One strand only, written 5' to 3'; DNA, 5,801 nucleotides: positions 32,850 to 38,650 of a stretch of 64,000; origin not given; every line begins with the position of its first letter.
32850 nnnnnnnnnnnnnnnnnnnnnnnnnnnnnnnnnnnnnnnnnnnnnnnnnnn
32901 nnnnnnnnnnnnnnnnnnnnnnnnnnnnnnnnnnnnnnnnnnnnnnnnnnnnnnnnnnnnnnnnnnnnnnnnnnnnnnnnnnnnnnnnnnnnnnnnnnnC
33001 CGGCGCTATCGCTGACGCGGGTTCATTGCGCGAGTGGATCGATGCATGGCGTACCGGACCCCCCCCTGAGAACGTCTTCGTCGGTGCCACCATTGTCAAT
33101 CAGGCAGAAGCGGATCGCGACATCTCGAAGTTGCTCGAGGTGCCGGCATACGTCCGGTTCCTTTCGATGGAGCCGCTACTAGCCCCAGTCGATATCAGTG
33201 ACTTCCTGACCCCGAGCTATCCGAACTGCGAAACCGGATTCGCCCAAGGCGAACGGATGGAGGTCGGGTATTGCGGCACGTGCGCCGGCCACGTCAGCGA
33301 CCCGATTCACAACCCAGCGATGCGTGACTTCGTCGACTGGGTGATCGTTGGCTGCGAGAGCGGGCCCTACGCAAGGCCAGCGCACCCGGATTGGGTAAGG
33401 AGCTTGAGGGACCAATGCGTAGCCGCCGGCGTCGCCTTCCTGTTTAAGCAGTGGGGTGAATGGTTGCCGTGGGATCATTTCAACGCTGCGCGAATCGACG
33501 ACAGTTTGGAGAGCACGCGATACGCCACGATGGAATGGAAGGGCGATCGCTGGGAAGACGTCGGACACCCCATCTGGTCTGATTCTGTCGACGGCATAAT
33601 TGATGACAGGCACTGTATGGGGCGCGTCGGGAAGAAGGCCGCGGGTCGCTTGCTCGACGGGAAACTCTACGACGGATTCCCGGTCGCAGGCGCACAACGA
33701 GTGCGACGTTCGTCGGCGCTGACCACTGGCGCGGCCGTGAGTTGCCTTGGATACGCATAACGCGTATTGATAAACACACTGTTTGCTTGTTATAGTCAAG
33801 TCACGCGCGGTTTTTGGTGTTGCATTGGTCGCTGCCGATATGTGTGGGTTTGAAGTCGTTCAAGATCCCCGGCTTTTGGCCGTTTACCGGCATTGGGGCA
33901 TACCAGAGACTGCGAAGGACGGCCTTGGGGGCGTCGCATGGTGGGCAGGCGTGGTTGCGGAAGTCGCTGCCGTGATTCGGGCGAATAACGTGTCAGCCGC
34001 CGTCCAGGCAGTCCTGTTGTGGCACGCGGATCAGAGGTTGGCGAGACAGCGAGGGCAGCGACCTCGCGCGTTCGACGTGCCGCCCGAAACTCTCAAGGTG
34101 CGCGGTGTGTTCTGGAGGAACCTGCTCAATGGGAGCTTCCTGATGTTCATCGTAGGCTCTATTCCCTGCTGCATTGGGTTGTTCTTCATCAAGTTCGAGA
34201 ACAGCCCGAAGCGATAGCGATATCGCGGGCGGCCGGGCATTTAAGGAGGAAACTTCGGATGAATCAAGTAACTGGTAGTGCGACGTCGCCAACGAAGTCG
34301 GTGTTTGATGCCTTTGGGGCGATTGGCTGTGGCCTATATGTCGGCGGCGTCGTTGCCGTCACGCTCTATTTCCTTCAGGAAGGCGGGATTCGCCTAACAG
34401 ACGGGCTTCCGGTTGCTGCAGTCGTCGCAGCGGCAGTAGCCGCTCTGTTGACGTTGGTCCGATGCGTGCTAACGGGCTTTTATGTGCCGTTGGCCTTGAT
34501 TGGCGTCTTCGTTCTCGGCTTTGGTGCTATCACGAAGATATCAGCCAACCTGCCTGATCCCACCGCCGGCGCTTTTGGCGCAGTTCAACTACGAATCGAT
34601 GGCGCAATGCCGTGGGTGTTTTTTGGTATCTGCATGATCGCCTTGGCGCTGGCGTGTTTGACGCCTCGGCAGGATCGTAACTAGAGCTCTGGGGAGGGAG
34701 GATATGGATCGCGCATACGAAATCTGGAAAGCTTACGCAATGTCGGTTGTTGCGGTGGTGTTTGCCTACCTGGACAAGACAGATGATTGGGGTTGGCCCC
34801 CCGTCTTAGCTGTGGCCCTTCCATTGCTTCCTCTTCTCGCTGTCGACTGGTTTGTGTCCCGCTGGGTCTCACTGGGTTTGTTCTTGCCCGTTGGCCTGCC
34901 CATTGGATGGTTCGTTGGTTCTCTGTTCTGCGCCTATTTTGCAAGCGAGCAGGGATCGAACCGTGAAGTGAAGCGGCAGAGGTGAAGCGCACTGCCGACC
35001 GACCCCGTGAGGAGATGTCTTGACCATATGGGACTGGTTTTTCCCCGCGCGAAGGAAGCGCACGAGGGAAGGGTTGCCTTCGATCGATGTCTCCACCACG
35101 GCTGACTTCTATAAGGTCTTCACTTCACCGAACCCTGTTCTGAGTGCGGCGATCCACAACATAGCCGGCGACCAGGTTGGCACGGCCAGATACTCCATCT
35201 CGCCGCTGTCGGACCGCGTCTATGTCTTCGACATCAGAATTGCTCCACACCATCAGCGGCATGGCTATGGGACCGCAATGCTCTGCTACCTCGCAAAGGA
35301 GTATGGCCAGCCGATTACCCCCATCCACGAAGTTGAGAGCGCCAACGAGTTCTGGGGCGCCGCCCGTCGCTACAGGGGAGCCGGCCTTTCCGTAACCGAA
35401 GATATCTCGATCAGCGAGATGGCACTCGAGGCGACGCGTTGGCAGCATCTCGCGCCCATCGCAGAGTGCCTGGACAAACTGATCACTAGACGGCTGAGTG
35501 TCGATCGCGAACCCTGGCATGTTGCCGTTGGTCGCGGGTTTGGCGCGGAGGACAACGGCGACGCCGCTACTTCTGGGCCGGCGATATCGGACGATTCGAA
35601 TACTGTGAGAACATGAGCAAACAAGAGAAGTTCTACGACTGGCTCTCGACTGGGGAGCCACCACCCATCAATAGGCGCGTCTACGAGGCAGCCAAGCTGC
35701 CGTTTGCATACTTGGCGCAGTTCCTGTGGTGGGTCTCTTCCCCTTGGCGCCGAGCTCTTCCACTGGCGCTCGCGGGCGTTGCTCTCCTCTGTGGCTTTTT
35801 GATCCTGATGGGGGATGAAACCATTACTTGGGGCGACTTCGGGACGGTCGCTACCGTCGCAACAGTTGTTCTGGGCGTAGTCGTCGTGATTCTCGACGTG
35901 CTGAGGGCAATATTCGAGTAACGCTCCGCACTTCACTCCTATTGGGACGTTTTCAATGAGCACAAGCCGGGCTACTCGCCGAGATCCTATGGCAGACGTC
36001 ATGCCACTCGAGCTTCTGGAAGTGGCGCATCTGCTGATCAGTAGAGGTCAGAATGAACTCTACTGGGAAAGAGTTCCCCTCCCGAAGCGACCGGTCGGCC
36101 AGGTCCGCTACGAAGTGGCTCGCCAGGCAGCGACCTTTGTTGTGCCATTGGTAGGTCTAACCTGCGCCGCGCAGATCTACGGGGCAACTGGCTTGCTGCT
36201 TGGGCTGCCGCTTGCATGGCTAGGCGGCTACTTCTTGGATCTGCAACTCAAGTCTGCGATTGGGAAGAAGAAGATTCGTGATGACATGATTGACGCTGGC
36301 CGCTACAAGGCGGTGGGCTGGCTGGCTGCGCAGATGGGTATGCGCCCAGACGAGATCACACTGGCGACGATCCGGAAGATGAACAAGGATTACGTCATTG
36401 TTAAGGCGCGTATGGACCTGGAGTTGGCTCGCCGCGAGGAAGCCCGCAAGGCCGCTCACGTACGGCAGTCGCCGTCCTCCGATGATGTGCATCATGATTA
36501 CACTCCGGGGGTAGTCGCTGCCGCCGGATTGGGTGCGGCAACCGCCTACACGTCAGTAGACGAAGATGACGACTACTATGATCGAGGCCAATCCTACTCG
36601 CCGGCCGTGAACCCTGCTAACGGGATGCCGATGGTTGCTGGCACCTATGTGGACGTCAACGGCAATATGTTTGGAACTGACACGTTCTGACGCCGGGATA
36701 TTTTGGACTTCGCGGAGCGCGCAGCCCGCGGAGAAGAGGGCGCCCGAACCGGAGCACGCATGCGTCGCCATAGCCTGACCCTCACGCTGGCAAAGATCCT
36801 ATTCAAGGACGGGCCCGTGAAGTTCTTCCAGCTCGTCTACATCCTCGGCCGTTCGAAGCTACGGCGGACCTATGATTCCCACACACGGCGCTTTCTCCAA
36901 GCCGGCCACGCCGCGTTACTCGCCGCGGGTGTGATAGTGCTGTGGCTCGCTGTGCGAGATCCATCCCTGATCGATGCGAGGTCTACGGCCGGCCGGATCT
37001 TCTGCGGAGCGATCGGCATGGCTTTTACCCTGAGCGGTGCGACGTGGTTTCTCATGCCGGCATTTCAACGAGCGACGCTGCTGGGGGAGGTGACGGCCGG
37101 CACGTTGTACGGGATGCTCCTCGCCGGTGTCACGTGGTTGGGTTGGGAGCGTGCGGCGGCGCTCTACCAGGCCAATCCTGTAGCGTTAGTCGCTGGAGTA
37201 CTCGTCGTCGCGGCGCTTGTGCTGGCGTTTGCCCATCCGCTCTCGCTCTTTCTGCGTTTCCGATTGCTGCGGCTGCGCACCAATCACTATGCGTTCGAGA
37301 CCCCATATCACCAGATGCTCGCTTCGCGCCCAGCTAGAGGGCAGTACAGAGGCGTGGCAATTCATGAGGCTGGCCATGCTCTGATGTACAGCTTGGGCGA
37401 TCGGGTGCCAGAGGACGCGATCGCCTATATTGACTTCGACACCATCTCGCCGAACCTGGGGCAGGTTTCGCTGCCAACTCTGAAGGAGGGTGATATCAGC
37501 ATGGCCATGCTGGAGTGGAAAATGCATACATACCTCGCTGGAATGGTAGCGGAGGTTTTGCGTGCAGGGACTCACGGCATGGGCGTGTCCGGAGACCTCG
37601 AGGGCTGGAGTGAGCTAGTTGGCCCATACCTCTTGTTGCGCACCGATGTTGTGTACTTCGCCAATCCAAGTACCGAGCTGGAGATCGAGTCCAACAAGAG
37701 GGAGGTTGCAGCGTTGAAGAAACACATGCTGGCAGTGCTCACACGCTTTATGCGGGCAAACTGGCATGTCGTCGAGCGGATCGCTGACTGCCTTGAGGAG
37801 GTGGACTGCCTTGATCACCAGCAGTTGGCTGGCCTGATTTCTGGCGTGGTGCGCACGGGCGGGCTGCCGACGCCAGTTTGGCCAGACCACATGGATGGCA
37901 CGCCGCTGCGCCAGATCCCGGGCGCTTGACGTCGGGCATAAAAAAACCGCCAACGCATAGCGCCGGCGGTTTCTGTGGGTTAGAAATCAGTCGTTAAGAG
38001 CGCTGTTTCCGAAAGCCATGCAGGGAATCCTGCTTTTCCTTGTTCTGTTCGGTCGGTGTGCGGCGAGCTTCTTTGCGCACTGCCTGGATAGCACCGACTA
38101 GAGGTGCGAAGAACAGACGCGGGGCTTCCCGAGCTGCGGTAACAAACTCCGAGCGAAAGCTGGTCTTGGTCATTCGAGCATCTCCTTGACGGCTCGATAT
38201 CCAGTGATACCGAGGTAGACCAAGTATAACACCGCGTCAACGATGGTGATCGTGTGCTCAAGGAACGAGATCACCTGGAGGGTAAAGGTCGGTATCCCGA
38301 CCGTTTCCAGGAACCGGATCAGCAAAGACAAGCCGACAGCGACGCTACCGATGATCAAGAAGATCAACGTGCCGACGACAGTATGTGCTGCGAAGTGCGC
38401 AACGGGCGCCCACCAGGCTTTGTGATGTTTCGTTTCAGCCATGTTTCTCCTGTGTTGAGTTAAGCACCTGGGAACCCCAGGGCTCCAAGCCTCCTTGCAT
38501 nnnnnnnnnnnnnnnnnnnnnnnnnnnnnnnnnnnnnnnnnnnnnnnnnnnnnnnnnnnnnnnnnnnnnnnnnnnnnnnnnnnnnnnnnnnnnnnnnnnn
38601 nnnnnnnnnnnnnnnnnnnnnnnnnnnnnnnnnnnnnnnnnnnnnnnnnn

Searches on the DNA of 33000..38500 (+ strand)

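Call 6: search_dna_similar(query=window:33000-38500:+, collection=plasmids, mode=near)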
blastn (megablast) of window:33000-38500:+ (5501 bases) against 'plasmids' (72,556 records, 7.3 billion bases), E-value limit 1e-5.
Records with a match: 7; places in all: 7; records where one place covers at least 80% of the query: 4.
Best place of each record, by identity: >=99% 4; 90-95% 3.
By first word of the organism name: Cupriavidus 7.
By predicted mobility (MOB-suite, as given by PLSDB): conjugative 6; non-mobilizable 1.
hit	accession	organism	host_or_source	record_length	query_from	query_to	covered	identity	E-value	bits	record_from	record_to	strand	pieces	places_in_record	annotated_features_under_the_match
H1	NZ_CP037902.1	Cupriavidus metallidurans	Soil,gold-copper mine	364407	1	5501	100%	100.0%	0e+0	10159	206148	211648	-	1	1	hypothetical protein (x7) | phage Gp37/Gp68 family protein | GNAT family N-acetyltransferase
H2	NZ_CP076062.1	Cupriavidus sp. EM10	Pure-cultured cell,sewage water sludge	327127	1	5501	100%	94.3%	0e+0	8417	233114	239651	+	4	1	metalloprotease | DUF5131 family protein | hypothetical protein (x9) | GNAT family N-acetyltransferase | M48 family metalloprotease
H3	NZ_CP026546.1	Cupriavidus metallidurans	single cell,soil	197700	1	5501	100%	94.3%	0e+0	8413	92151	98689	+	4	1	metalloprotease | phage Gp37/Gp68 family protein | hypothetical protein (x9) | GNAT family N-acetyltransferase | M48 family metalloprotease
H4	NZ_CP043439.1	Cupriavidus campinensis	cell culture,soil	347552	1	5501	100%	94.0%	0e+0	8325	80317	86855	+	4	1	metalloprotease | phage Gp37/Gp68 family protein | hypothetical protein (x8) | GNAT family N-acetyltransferase | M48 family metalloprotease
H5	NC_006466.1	Cupriavidus metallidurans CH34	-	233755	2317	5501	58%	100.0%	0e+0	5882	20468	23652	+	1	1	hypothetical protein (x5)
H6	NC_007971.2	Cupriavidus metallidurans CH34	-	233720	2317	5501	58%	100.0%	0e+0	5882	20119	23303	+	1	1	hypothetical protein (x5)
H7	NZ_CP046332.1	Cupriavidus metallidurans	sedimentation pond in a zinc factory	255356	2317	5501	58%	100.0%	0e+0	5882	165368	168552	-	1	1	hypothetical protein (x5)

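Call 7: search_dna_similar(query=window:33000-38500:+, collection=phages, mode=near)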
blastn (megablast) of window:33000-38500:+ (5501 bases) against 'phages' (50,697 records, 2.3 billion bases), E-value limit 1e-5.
No match.

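Call 8: get_annotated_region(hit=H1, flank=6000)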
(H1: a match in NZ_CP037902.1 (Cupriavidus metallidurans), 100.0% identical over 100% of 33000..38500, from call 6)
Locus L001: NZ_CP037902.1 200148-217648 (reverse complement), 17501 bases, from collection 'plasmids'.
description: Cupriavidus metallidurans strain BS1 plasmid p1, complete sequence
organism: Cupriavidus metallidurans (NCBI taxid 119219)
taxonomy: Bacteria; Pseudomonadota; Betaproteobacteria; Burkholderiales; Burkholderiaceae; Cupriavidus; Cupriavidus metallidurans
host: -; source: Soil,gold-copper mine; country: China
typing (MOB-suite, as given by PLSDB): conjugative; replicon rep_cluster_332; relaxase MOBP; mating-pair formation MPF_F
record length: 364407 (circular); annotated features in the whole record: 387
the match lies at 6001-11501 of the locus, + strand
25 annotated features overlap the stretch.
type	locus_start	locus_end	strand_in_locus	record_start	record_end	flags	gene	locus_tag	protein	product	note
CDS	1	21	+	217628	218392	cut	-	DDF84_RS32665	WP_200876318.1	DUF3850 domain-containing protein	-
CDS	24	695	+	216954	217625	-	-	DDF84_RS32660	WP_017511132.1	hypothetical protein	-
CDS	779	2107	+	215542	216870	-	-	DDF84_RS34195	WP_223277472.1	hypothetical protein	-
CDS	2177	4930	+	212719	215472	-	-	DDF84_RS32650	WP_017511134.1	hypothetical protein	-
CDS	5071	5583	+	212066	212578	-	-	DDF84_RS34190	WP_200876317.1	hypothetical protein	-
CDS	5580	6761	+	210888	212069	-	-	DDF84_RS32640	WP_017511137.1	phage Gp37/Gp68 family protein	-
CDS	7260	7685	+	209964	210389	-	-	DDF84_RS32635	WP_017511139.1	hypothetical protein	-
CDS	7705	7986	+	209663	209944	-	-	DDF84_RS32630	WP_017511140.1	hypothetical protein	-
CDS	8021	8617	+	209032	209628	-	-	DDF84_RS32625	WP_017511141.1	GNAT family N-acetyltransferase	-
CDS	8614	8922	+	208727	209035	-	-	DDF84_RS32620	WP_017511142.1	hypothetical protein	-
CDS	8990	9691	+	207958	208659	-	-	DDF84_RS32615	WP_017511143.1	hypothetical protein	-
CDS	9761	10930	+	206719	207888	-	-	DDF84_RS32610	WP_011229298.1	hypothetical protein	-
CDS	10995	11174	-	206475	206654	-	-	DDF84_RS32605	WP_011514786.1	hypothetical protein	-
CDS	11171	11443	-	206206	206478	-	-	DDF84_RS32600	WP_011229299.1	hypothetical protein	-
CDS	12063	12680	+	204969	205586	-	-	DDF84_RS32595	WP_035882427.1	hypothetical protein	-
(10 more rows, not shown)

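Call 9: get_annotated_region(hit=H2, flank=6000)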
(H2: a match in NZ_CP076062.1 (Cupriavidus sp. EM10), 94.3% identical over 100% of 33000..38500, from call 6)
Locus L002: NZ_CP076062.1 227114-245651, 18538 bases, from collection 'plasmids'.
description: Cupriavidus sp. EM10 plasmid p352-2, complete sequence
organism: Cupriavidus sp. EM10 (NCBI taxid 2839983)
taxonomy: Bacteria; Pseudomonadota; Betaproteobacteria; Burkholderiales; Burkholderiaceae; Cupriavidus; Cupriavidus sp. EM10
host: -; source: Pure-cultured cell,sewage water sludge; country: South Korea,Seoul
typing (MOB-suite, as given by PLSDB): conjugative; replicon rep_cluster_332; relaxase MOBP; mating-pair formation MPF_F
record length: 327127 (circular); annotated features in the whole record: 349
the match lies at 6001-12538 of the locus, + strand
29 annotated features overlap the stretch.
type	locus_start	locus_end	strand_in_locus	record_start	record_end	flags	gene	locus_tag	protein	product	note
CDS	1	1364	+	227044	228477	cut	-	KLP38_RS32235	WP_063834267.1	hypothetical protein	-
CDS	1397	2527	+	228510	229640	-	-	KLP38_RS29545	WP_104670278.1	hypothetical protein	-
CDS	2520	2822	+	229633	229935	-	-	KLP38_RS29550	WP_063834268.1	hypothetical protein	-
CDS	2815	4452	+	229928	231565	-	-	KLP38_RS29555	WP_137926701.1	hypothetical protein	-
CDS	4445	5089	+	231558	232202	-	-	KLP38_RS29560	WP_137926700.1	hypothetical protein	-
CDS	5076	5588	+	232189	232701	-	-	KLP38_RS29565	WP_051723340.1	hypothetical protein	-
CDS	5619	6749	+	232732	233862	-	-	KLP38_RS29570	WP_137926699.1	DUF5131 family protein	-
CDS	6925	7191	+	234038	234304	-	-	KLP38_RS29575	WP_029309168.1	hypothetical protein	-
CDS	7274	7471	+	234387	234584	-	-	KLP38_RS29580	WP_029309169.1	hypothetical protein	-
CDS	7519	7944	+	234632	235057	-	-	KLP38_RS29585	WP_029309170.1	hypothetical protein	-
CDS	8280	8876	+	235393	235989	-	-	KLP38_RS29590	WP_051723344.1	GNAT family N-acetyltransferase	-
CDS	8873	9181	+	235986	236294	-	-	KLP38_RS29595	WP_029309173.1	hypothetical protein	-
CDS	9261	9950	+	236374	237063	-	-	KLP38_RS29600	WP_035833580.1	hypothetical protein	-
CDS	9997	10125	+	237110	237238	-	-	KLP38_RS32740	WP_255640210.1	hypothetical protein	-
CDS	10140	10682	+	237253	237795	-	-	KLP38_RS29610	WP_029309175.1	M48 family metalloprotease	-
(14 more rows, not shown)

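Call 10: get_annotated_region(hit=H6, flank=8000)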
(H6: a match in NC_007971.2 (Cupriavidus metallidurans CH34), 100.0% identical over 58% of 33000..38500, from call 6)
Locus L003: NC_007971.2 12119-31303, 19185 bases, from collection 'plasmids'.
description: Cupriavidus metallidurans CH34 plasmid pMOL30, complete sequence
organism: Cupriavidus metallidurans CH34 (NCBI taxid 266264)
taxonomy: Bacteria; Pseudomonadota; Betaproteobacteria; Burkholderiales; Burkholderiaceae; Cupriavidus; Cupriavidus metallidurans; Cupriavidus metallidurans CH34
host: -; source: -; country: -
typing (MOB-suite, as given by PLSDB): conjugative; replicon rep_cluster_332; relaxase MOBP,MOBP; mating-pair formation MPF_F
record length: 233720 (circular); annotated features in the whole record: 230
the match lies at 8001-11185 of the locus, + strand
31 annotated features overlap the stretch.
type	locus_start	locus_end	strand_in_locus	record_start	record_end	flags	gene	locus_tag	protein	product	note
CDS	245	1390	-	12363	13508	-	-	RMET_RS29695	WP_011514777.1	hypothetical protein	-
CDS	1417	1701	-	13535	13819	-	-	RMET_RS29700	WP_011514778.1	hypothetical protein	-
CDS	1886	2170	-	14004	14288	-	-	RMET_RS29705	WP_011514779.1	hypothetical protein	-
CDS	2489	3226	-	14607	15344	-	-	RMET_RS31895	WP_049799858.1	hypothetical protein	-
CDS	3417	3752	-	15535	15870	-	-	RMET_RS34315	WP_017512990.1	hypothetical protein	-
CDS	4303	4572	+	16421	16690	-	-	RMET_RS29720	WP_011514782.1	hypothetical protein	-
CDS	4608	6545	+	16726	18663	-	-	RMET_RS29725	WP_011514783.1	UvrD-helicase domain-containing protein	-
CDS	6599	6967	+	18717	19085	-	-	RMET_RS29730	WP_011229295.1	hypothetical protein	-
CDS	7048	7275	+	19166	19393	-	-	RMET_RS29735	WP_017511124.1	hypothetical protein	-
CDS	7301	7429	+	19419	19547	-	-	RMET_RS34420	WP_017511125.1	hypothetical protein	-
CDS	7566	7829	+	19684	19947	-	-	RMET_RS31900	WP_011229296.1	hypothetical protein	-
CDS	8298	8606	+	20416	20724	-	-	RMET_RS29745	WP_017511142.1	hypothetical protein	-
CDS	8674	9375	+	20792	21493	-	-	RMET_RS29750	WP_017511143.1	hypothetical protein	-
CDS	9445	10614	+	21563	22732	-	-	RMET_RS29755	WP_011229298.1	hypothetical protein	-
CDS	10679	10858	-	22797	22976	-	-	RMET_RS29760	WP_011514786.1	hypothetical protein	-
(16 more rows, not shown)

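Call 68: get_annotated_region(hit=H4, flank=1000)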
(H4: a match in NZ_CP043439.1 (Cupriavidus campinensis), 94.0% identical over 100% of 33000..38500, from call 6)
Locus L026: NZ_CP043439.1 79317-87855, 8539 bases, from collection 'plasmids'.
description: Cupriavidus campinensis strain MJ1 plasmid unnamed2, complete sequence
organism: Cupriavidus campinensis (NCBI taxid 151783)
taxonomy: Bacteria; Pseudomonadota; Betaproteobacteria; Burkholderiales; Burkholderiaceae; Cupriavidus; Cupriavidus campinensis
host: -; source: cell culture,soil; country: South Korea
typing (MOB-suite, as given by PLSDB): conjugative; replicon rep_cluster_332; relaxase MOBP; mating-pair formation MPF_F
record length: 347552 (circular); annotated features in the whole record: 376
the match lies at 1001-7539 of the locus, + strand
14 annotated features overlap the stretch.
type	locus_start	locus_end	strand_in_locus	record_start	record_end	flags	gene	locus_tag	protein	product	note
CDS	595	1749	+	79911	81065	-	-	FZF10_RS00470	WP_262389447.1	phage Gp37/Gp68 family protein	-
CDS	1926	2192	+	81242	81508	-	-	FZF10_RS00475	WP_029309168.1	hypothetical protein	-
CDS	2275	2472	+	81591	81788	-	-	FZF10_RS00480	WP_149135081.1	hypothetical protein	-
CDS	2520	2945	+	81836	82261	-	-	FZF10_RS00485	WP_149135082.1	hypothetical protein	-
CDS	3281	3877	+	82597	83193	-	-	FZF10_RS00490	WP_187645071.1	GNAT family N-acetyltransferase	-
CDS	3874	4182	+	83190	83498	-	-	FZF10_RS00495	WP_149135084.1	hypothetical protein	-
CDS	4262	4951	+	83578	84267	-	-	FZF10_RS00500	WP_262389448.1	hypothetical protein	-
CDS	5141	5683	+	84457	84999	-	-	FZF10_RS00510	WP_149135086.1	M48 family metalloprotease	-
CDS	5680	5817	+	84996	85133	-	-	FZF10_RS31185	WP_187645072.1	hypothetical protein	-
CDS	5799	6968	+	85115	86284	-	-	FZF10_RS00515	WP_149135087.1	metalloprotease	-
CDS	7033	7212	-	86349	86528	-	-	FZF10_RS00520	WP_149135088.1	hypothetical protein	-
CDS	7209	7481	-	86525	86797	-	-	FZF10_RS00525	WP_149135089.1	hypothetical protein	-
CDS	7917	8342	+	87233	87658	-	-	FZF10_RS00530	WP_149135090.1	hypothetical protein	-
CDS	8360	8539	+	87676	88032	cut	-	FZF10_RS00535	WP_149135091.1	hypothetical protein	-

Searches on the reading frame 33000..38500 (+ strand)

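Call 94: search_protein_families(library=pfam, proteins=[L002:10140-10682:+, L002:6925-7191:+, L002:7274-7471:+], max_evalue=0.1)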
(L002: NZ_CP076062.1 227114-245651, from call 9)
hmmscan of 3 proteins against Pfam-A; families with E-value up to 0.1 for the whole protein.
L002:10140-10682:+ (180 aa): 3 families
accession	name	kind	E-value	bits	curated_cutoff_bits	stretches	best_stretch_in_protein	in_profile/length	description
PF05569.17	Peptidase_M56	-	0.00029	20.5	31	1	81-114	173-206/296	BlaR1 peptidase M56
PF01435.24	Peptidase_M48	-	0.00049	20.4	20.3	1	84-115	47-79/186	Peptidase family M48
PF10263.15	SprT-like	-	0.001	19.4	25.6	1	78-114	37-74/108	SprT-like family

L002:6925-7191:+ (88 aa): 0 families

L002:7274-7471:+ (65 aa): 2 families
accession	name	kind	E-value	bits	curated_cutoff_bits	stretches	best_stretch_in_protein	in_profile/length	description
PF24432.1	DUF7555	-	0.0078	16.7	28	1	13-58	15-60/133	Family of unknown function (DUF7555)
PF04246.17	RseC_MucC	-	0.071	13.5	24.4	1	8-59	61-113/130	Positive regulator of sigma(E), RseC/MucC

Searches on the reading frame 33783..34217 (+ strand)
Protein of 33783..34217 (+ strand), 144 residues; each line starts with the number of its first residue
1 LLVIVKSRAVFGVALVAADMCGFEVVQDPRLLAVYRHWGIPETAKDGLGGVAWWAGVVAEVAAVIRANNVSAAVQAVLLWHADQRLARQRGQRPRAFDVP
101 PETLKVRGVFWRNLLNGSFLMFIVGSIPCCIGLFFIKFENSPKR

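Call 3: search_protein_families(library=pfam, proteins=[window:33783-34217:+], max_evalue=1)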
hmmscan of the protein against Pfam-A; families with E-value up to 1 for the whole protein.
window:33783-34217:+ (144 aa): 0 families

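Call 4: search_protein_families(library=phrogs, proteins=[window:33783-34217:+], max_evalue=0.1)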
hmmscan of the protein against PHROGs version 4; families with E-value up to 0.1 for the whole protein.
window:33783-34217:+ (144 aa): 0 families

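Call 11: search_protein_families(library=ncbifam, proteins=[window:33783-34217:+], max_evalue=1)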
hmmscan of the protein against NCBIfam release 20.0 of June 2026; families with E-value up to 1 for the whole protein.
window:33783-34217:+ (144 aa): 0 families

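Call 12: search_protein_families(library=padloc, proteins=[window:33783-34217:+], max_evalue=1)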
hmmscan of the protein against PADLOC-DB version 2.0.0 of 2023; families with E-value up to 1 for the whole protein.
window:33783-34217:+ (144 aa): 0 families

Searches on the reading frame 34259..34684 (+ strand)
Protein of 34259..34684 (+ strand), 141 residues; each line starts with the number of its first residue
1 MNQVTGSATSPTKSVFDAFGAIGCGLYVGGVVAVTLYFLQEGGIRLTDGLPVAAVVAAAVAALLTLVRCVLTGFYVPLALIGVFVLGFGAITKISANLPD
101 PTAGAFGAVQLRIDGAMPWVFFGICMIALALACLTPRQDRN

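Call 3: search_protein_families(library=pfam, proteins=[window:34259-34684:+], max_evalue=1)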
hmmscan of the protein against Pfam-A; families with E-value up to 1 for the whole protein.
window:34259-34684:+ (141 aa): 0 families

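Call 4: search_protein_families(library=phrogs, proteins=[window:34259-34684:+], max_evalue=0.1)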
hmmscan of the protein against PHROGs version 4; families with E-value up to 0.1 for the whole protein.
window:34259-34684:+ (141 aa): 0 families

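Call 11: search_protein_families(library=ncbifam, proteins=[window:34259-34684:+], max_evalue=1)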
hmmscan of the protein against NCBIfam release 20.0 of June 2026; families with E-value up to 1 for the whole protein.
window:34259-34684:+ (141 aa): 0 families

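Call 12: search_protein_families(library=padloc, proteins=[window:34259-34684:+], max_evalue=1)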
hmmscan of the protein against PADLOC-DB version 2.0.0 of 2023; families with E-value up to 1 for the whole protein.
window:34259-34684:+ (141 aa): 0 families

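Call 66: search_dna_similar(query=window:34259-34684:+, collection=plasmids, mode=protein, max_evalue=0.01, max_rows=20, rows=spread)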
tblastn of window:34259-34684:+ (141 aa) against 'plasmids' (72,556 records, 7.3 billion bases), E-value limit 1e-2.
Records with a match: 4; places in all: 4; records where one place covers at least 80% of the query: 4.
Best place of each record, by identity: >=99% 1; 90-95% 3.
By first word of the organism name: Cupriavidus 4.
By predicted mobility (MOB-suite, as given by PLSDB): conjugative 3; non-mobilizable 1.
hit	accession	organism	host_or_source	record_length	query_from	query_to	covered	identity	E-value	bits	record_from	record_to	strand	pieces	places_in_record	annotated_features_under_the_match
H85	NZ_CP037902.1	Cupriavidus metallidurans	Soil,gold-copper mine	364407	1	141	100%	100.0%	6e-78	257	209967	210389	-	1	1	hypothetical protein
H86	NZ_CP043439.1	Cupriavidus campinensis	cell culture,soil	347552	1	139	99%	93.5%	1e-70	236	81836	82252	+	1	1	hypothetical protein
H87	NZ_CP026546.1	Cupriavidus metallidurans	single cell,soil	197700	1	139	99%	92.1%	2e-69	233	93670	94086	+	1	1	hypothetical protein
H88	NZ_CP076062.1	Cupriavidus sp. EM10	Pure-cultured cell,sewage water sludge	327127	1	139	99%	92.1%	2e-69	233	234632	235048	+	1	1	hypothetical protein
